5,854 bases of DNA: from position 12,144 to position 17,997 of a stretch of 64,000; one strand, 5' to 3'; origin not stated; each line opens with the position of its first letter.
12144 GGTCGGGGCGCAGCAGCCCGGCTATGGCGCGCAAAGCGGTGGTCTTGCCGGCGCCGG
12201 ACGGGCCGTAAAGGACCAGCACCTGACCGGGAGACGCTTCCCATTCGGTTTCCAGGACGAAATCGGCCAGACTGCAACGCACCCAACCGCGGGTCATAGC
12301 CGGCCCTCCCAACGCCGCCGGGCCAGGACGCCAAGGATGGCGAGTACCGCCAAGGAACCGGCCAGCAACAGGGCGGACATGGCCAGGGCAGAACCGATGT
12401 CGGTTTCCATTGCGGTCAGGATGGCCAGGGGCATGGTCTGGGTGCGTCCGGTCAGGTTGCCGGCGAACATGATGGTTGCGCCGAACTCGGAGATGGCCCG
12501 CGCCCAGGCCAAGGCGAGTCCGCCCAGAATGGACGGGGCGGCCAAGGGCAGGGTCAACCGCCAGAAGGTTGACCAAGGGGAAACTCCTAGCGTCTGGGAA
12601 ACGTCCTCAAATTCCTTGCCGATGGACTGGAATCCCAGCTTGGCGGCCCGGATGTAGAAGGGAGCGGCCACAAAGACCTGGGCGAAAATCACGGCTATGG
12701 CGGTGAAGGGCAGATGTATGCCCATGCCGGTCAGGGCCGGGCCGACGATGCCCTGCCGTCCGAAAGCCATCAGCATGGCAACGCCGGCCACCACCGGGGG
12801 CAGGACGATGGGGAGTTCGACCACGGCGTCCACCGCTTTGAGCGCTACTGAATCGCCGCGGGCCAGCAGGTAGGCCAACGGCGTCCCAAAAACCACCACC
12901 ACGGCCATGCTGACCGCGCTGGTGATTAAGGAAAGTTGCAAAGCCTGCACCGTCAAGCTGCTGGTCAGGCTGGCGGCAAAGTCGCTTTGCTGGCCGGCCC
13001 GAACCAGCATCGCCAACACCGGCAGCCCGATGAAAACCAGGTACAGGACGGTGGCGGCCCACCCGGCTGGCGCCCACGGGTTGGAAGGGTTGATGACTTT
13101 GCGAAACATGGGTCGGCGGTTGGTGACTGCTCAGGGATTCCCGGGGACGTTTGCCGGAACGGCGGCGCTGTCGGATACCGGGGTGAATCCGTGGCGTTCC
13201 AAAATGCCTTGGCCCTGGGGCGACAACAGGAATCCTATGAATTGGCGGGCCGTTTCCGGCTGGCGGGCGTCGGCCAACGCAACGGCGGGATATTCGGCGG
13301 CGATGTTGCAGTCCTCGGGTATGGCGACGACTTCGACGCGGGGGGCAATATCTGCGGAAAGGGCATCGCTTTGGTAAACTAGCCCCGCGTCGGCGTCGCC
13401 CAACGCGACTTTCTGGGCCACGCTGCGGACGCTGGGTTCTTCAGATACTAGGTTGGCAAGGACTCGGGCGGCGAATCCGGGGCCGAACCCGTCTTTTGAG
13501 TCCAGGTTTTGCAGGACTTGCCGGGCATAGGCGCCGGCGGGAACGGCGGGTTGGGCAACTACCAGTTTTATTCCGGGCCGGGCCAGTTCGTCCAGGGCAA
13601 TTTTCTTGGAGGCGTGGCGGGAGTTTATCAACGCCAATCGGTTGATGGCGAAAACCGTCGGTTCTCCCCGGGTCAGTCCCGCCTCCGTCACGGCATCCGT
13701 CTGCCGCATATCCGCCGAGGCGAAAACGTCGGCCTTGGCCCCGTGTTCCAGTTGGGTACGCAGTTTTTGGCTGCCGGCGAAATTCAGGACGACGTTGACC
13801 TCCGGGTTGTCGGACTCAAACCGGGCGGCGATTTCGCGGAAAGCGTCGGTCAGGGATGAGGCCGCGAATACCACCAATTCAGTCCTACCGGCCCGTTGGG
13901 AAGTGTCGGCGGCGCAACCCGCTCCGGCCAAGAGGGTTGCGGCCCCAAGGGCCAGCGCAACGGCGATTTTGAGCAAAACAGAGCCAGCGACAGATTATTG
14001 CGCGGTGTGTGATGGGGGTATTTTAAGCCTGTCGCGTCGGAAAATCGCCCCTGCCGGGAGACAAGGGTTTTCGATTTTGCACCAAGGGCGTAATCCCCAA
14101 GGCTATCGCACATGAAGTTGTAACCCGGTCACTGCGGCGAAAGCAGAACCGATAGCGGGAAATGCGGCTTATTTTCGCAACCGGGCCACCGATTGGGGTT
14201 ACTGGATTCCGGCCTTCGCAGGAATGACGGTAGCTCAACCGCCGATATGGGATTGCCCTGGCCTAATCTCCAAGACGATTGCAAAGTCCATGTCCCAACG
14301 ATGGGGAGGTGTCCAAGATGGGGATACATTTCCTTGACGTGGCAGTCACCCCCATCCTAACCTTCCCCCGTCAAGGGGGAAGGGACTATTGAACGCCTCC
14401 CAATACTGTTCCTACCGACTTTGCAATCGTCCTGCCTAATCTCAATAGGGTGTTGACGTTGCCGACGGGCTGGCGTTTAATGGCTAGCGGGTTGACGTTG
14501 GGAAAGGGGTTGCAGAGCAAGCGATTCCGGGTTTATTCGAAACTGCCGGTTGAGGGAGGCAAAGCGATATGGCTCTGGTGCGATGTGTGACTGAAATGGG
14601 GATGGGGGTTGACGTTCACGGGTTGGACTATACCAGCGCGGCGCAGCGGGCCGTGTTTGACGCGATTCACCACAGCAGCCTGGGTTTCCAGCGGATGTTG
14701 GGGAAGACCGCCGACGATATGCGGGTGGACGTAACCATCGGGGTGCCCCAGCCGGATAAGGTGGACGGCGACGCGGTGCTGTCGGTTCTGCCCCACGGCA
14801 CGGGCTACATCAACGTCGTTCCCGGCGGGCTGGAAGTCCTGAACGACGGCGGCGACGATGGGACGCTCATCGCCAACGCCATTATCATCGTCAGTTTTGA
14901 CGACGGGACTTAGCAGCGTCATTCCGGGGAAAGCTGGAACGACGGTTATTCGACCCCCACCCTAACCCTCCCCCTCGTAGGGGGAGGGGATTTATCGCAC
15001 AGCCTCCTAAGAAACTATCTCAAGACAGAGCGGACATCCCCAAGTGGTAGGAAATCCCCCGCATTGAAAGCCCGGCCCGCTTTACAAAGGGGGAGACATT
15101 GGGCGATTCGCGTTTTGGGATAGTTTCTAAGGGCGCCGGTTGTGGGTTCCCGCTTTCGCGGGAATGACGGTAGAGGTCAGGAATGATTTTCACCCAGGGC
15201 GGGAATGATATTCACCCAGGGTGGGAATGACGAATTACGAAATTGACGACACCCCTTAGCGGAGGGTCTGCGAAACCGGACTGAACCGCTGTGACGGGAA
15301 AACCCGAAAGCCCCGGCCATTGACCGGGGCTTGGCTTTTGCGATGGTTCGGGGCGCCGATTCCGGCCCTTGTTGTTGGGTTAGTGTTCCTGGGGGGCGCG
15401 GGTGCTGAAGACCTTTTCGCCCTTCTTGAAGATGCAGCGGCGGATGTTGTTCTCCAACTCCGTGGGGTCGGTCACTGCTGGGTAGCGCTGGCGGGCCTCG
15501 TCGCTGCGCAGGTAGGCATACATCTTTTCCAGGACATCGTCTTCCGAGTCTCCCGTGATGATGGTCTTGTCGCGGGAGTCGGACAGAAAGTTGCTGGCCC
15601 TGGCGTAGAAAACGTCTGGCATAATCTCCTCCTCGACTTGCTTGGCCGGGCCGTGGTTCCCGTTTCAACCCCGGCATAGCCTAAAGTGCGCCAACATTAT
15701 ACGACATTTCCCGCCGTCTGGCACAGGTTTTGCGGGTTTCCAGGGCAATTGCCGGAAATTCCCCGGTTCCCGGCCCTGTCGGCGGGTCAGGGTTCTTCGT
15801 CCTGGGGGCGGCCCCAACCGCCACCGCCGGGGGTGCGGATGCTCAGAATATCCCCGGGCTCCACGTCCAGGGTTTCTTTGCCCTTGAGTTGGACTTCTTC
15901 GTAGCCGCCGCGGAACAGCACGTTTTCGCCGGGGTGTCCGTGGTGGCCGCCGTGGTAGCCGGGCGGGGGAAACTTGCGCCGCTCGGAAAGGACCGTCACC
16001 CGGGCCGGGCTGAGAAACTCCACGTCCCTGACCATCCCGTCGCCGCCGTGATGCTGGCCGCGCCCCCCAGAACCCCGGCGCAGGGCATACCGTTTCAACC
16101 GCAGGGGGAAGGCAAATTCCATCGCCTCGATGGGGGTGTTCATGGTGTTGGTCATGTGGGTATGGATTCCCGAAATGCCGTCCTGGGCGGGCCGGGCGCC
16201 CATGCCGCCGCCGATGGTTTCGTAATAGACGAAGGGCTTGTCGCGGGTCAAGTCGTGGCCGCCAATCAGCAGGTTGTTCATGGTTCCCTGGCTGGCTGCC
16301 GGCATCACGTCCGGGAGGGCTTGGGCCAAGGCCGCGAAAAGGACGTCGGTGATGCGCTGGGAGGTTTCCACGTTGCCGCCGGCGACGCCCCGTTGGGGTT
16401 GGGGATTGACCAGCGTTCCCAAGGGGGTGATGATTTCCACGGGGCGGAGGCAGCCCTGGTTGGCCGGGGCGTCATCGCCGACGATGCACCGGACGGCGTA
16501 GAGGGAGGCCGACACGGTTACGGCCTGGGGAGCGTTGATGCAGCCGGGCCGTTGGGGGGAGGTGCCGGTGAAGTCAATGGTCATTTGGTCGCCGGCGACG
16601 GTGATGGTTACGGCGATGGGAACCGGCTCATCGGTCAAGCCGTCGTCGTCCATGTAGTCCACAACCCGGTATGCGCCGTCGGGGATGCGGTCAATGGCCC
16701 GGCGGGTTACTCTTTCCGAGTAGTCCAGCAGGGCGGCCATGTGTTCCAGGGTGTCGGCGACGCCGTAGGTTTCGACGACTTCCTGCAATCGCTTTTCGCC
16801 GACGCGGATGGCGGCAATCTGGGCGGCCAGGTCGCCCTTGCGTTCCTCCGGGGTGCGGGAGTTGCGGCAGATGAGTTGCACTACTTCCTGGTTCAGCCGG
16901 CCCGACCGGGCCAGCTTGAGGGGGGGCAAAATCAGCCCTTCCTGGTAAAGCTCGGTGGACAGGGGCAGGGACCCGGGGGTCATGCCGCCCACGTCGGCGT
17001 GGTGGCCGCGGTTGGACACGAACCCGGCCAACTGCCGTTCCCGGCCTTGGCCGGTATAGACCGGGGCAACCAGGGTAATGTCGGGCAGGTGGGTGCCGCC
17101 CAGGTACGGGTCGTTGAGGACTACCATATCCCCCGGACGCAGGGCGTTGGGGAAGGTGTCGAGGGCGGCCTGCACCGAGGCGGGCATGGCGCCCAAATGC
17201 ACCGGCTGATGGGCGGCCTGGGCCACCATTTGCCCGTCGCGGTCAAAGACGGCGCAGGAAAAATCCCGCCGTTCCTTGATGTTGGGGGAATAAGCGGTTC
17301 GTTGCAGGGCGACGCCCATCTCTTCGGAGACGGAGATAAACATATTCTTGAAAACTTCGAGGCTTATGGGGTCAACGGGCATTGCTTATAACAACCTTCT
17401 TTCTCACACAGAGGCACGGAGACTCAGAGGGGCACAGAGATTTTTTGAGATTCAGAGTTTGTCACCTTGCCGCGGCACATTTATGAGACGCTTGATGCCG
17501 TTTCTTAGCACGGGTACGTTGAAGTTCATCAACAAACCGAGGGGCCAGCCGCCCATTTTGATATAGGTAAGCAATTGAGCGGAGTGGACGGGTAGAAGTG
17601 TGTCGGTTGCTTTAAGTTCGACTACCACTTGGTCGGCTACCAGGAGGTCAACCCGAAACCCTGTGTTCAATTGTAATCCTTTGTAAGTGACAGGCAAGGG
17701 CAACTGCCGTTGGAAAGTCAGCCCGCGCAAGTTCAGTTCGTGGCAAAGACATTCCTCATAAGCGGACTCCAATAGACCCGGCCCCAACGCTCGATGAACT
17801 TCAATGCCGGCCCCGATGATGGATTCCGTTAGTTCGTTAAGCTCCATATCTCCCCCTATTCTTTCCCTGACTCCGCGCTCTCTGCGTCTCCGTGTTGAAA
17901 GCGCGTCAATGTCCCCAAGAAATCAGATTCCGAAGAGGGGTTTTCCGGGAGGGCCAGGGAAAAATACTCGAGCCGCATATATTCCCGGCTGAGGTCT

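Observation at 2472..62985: Three hairpin-repeat families fill the intergenic DNA, almost all in one orientation regardless of gene strand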

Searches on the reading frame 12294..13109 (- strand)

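Call 79: search_protein_families(library=pfam, proteins=[window:12294-13109:-], max_evalue=0.001)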
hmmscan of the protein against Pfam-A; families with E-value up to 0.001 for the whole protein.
window:12294-13109:- (271 aa): 1 family
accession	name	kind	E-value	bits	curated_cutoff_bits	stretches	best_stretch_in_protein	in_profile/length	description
PF00528.27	BPD_transp_1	-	1.4e-17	64.5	26.4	1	75-266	1-182/184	Binding-protein-dependent transport system inner membrane component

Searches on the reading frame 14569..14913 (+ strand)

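Call 27: search_protein_families(library=pfam, proteins=[window:14569-14913:+], max_evalue=0.01)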
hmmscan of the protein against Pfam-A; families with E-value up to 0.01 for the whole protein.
window:14569-14913:+ (114 aa): 1 family
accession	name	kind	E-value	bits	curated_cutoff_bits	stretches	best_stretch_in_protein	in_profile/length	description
PF09585.15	Lin0512_fam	-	1.5e-32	112.4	23.4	1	5-108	1-114/114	Conserved hypothetical protein (Lin0512_fam)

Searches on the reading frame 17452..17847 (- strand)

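Call 27: search_protein_families(library=pfam, proteins=[window:17452-17847:-], max_evalue=0.01)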
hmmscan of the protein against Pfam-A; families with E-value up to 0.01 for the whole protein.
window:17452-17847:- (131 aa): 1 family
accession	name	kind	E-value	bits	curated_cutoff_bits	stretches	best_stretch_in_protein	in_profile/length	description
PF13366.12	PDDEXK_3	-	3.2e-42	144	22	1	5-121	2-117/117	PD-(D/E)XK nuclease superfamily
